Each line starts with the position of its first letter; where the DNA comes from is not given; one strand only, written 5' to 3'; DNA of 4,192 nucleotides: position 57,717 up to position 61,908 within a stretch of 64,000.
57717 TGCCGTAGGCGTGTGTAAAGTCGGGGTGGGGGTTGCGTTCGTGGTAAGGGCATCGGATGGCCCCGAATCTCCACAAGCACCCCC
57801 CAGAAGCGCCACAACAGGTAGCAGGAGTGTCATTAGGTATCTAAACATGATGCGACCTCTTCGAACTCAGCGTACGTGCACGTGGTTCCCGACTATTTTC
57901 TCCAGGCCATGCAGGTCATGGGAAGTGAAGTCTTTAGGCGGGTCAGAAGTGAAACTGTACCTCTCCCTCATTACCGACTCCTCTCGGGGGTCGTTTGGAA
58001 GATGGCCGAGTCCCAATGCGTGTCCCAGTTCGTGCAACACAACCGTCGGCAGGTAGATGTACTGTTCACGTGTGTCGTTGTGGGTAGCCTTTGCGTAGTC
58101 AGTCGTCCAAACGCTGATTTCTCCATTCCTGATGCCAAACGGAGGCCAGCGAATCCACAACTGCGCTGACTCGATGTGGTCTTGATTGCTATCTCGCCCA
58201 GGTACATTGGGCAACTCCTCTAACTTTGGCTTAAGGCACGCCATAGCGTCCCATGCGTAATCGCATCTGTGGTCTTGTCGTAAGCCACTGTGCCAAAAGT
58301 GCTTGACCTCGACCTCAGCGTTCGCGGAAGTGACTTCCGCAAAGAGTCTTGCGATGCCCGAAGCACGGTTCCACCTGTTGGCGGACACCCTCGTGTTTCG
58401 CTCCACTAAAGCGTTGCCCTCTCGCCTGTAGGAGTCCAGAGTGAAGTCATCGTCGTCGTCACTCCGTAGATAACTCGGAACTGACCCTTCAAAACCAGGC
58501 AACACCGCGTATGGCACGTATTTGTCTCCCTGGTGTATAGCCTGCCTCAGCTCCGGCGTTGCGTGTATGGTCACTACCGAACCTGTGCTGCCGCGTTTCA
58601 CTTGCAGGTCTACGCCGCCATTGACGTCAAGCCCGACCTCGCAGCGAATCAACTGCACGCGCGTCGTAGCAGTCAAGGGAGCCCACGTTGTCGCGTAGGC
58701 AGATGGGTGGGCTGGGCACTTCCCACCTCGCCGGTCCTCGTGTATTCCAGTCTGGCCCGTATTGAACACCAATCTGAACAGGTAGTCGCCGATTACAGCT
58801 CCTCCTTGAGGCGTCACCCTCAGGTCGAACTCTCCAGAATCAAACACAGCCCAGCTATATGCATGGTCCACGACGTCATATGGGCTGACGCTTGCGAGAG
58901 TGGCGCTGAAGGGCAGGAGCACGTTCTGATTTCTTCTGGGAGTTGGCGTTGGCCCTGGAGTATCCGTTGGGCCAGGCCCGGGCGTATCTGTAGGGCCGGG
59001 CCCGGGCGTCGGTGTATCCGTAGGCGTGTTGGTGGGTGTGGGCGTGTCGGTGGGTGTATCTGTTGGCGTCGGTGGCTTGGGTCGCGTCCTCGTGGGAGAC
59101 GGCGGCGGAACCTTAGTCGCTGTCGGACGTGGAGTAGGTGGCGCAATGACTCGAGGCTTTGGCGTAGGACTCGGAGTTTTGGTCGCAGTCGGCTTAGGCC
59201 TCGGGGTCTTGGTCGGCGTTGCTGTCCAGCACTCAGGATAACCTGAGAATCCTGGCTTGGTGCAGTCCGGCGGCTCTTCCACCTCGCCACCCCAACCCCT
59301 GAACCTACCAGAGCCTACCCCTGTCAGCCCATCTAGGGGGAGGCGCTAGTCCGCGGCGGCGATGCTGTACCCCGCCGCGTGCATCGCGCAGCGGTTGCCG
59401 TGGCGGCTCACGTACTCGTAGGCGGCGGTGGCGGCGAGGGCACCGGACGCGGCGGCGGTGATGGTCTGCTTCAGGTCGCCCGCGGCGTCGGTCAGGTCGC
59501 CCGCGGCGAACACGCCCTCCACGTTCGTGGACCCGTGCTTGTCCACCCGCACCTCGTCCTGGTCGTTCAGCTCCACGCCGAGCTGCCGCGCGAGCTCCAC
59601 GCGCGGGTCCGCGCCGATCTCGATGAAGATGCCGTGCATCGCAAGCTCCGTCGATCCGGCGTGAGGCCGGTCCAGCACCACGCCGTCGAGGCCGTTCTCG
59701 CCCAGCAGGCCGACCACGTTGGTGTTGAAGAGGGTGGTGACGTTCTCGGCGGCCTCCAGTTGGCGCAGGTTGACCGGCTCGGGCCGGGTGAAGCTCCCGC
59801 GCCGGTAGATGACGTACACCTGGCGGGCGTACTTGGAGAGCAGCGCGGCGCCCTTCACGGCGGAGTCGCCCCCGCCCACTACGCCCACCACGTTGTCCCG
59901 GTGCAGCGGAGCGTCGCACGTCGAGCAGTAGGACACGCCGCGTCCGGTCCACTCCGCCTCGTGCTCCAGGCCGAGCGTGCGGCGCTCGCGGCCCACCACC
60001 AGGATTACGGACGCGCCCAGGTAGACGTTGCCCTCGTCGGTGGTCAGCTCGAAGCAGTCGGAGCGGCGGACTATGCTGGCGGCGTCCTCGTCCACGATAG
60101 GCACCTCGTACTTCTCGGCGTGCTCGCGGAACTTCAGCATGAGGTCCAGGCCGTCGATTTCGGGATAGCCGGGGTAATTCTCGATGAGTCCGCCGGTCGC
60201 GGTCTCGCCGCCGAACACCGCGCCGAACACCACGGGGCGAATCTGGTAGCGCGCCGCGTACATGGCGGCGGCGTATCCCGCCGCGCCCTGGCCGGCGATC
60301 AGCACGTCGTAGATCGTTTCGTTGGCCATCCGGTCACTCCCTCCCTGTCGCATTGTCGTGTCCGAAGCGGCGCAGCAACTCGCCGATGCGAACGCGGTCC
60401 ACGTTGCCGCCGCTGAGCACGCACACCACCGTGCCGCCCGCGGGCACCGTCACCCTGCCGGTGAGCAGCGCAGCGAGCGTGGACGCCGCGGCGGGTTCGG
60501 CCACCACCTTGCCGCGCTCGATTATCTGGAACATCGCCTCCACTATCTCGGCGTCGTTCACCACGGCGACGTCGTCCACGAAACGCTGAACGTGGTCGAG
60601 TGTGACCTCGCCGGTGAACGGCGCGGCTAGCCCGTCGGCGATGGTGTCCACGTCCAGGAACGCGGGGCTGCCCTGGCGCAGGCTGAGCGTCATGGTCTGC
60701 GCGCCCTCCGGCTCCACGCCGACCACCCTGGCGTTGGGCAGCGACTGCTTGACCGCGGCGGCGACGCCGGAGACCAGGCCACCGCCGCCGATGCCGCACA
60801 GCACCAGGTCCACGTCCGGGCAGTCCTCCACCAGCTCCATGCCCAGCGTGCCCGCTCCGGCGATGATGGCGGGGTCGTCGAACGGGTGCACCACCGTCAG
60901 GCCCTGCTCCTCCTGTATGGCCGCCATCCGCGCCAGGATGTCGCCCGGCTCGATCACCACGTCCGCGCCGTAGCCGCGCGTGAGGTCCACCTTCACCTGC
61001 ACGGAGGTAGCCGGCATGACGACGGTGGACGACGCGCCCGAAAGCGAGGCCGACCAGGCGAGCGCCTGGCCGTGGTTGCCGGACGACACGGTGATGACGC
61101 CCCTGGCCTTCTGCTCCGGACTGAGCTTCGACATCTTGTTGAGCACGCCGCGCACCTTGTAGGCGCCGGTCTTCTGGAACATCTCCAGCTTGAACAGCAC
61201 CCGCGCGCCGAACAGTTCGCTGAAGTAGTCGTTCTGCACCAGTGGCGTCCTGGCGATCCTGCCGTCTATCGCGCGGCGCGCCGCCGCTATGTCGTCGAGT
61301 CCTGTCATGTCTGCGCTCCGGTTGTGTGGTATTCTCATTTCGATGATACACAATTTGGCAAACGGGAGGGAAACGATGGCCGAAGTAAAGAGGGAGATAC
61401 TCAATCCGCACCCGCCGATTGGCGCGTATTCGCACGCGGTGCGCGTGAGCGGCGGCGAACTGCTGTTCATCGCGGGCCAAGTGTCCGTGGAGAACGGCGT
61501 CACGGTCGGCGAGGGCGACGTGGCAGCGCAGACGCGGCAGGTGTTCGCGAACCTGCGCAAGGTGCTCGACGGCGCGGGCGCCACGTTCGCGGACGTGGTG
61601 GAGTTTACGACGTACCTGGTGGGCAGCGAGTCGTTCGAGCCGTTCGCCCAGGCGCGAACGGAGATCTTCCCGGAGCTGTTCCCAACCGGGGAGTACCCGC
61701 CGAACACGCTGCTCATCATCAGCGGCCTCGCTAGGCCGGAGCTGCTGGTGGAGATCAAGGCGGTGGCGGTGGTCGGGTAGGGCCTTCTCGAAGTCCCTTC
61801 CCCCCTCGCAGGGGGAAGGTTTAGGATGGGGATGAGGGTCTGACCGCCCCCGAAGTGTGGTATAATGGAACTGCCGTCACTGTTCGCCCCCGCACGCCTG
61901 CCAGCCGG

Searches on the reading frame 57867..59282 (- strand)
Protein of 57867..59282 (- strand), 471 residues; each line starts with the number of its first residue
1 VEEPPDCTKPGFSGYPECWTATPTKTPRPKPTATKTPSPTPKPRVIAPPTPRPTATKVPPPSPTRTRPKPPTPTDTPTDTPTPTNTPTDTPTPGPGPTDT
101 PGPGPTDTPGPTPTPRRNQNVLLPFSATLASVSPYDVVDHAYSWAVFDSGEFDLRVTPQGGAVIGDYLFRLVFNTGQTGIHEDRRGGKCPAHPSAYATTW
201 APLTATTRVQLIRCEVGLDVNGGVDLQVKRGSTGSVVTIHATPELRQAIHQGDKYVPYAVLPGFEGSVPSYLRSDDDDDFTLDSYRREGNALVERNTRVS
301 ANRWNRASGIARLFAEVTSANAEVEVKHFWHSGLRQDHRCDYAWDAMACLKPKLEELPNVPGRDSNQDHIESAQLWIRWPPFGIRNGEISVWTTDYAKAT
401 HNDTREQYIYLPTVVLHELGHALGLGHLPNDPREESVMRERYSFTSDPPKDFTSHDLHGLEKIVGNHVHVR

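Call 25: search_protein_families(library=pfam, proteins=[window:57867-59282:-], max_evalue=0.00001)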
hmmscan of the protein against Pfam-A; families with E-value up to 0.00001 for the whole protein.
window:57867-59282:- (471 aa): 1 family
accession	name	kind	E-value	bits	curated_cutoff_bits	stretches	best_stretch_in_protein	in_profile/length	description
PF00413.30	Peptidase_M10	-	2.3e-08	34.5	24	1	382-463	102-157/159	Matrixin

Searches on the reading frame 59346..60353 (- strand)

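Call 25: search_protein_families(library=pfam, proteins=[window:59346-60353:-], max_evalue=0.00001)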
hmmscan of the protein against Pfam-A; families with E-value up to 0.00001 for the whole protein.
window:59346-60353:- (335 aa): 2 families
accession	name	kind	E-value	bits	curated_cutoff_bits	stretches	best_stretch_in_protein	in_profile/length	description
PF07992.20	Pyr_redox_2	-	9.1e-35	120.9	26.1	1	15-304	1-291/291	Pyridine nucleotide-disulphide oxidoreductase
PF13738.12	Pyr_redox_3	-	5e-12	46.1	30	1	75-285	87-305/305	Pyridine nucleotide-disulphide oxidoreductase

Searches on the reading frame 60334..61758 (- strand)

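Call 25: search_protein_families(library=pfam, proteins=[window:60334-61758:-], max_evalue=0.00001)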
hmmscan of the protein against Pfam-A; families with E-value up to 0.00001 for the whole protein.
window:60334-61758:- (474 aa): 1 family
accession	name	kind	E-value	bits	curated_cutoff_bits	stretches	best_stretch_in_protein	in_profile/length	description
PF00291.31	PALP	-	1.1e-75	255.2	35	1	166-450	3-295/295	Pyridoxal-phosphate dependent enzyme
